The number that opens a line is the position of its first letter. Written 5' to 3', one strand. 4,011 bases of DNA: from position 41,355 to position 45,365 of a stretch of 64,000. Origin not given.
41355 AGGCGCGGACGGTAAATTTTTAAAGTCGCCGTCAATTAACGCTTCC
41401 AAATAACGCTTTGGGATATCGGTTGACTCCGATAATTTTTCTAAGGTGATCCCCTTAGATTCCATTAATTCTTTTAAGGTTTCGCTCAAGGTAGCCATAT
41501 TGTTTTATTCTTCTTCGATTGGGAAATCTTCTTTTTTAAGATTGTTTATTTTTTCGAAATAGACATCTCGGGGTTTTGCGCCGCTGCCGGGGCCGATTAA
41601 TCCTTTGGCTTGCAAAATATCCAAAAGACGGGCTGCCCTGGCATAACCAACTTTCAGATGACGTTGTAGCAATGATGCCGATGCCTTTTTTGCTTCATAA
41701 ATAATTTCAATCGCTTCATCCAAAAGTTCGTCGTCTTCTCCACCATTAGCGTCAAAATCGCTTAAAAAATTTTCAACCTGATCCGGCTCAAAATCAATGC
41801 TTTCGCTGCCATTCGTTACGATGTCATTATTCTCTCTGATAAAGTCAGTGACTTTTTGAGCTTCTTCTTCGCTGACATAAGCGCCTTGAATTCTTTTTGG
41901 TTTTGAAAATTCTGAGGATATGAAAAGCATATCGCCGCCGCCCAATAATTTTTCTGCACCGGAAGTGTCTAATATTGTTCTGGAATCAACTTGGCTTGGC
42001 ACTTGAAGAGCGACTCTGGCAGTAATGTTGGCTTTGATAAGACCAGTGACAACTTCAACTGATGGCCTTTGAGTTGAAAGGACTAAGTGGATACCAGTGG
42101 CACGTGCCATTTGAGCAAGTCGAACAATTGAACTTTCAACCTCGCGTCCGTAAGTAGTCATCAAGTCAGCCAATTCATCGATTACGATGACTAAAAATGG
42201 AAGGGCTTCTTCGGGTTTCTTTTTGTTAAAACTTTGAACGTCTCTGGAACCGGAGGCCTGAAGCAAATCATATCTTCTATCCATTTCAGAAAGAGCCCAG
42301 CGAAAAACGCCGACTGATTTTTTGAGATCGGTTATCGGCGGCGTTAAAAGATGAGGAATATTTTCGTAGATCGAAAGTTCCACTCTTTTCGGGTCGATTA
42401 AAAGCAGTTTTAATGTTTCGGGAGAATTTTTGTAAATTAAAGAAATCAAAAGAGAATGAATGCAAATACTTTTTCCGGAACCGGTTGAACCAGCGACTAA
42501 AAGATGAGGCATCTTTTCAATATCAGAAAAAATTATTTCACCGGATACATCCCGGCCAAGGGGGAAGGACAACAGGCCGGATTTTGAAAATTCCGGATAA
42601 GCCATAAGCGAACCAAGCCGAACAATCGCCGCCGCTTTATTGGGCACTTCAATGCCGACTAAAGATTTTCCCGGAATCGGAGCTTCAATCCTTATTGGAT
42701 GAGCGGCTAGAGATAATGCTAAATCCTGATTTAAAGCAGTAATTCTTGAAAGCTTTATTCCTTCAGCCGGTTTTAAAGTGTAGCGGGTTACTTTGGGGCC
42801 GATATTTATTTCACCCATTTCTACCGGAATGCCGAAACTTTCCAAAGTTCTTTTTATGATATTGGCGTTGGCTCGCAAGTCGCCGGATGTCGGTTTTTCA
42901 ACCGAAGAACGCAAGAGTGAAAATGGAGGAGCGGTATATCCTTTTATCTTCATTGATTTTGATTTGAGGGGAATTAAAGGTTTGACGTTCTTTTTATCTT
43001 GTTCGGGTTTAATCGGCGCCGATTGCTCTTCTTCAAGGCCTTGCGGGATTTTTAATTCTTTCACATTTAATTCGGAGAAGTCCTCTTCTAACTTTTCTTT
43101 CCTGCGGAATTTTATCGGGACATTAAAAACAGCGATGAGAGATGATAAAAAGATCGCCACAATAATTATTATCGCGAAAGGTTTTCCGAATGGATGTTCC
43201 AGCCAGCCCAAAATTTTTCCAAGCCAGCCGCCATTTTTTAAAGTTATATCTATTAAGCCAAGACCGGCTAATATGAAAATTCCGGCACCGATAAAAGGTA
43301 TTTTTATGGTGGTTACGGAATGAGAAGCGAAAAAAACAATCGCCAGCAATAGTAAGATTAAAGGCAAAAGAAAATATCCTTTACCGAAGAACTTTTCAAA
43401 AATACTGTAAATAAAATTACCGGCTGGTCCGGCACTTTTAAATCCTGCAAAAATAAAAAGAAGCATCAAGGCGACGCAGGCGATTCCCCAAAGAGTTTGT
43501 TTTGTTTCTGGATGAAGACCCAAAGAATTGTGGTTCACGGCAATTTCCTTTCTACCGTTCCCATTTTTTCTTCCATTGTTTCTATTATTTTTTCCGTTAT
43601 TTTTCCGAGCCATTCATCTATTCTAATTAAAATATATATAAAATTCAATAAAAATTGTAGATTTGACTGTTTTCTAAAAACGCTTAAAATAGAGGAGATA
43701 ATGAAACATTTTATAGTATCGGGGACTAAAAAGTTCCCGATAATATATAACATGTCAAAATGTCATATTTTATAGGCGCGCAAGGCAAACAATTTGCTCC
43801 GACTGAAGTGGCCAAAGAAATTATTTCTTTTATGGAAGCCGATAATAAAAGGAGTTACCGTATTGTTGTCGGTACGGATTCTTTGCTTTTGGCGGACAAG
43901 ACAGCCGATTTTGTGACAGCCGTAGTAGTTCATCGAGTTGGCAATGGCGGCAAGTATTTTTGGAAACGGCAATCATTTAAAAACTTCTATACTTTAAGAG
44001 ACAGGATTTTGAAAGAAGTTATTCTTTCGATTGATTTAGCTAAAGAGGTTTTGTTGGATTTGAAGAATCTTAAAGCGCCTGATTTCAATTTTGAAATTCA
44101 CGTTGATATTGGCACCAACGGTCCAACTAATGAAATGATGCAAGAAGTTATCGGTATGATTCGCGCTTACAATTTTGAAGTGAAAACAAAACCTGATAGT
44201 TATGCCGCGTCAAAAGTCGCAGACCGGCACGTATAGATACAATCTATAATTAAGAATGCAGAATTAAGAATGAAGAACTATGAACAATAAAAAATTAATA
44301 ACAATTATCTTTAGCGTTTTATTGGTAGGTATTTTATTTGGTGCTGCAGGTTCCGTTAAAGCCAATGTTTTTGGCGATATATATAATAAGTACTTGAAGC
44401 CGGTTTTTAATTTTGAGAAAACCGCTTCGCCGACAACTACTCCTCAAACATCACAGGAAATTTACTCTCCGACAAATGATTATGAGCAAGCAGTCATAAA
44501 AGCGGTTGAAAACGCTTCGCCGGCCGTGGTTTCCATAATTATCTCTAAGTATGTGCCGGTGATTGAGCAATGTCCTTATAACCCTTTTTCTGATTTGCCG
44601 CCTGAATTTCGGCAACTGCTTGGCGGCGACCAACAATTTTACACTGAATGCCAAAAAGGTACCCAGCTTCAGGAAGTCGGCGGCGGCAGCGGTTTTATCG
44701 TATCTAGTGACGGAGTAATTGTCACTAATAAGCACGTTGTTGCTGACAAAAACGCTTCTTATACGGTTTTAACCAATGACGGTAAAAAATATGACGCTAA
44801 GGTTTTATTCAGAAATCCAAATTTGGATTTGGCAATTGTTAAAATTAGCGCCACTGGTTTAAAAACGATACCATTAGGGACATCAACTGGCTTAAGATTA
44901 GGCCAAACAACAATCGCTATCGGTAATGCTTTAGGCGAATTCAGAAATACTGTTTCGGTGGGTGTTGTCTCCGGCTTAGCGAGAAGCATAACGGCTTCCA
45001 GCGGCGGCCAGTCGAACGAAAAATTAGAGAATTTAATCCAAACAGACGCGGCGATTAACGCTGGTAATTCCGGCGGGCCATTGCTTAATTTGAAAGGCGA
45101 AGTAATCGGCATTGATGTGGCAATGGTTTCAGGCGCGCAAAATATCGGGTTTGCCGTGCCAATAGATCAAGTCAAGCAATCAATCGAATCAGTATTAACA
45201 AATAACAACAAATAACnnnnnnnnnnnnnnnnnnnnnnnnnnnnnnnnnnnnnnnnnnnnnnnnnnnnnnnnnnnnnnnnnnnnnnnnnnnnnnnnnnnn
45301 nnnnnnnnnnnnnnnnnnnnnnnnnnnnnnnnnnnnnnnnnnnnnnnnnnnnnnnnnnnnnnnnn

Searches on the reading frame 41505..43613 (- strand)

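Call 10: search_protein_families(library=pfam, proteins=[window:41505-43613:-], max_evalue=0.001)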
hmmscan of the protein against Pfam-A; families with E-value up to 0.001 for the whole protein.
window:41505-43613:- (702 aa): 4 families
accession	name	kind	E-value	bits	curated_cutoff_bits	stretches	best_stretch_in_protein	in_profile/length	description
PF01580.24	FtsK_SpoIIIE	-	1.2e-53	182.2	24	1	345-519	15-221/221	FtsK/SpoIIIE family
PF17854.6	FtsK_alpha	-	1.3e-28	99.5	22.9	1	229-325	2-101/101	FtsK alpha domain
PF09397.16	FtsK_gamma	-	1.3e-23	82.9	30.6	1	626-686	2-62/63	Ftsk gamma domain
PF01935.23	DUF87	-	0.00065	20.3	23.2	0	364-409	17-61/220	Helicase HerA, central domain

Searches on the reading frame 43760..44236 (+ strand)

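Call 10: search_protein_families(library=pfam, proteins=[window:43760-44236:+], max_evalue=0.001)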
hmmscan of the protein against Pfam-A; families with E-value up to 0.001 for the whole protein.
window:43760-44236:+ (158 aa): 1 family
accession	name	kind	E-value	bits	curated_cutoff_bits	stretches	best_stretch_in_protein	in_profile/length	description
PF04308.18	RNaseH_like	-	1.5e-45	155.1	25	1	16-157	1-143/145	Ribonuclease H-like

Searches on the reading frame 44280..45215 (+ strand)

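Call 10: search_protein_families(library=pfam, proteins=[window:44280-45215:+], max_evalue=0.001)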
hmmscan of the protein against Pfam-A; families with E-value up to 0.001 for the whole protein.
window:44280-45215:+ (311 aa): 3 families
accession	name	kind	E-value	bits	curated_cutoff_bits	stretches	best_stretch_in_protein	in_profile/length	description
PF13365.12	Trypsin_2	-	2.2e-34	119.7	27.6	1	136-278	1-144/144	Trypsin-like peptidase domain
PF00089.32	Trypsin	-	1.6e-17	64.5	20.6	1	135-300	26-218/220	Trypsin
PF10459.15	Peptidase_S46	-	1.6e-06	27.5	22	0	133-156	46-69/698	Peptidase S46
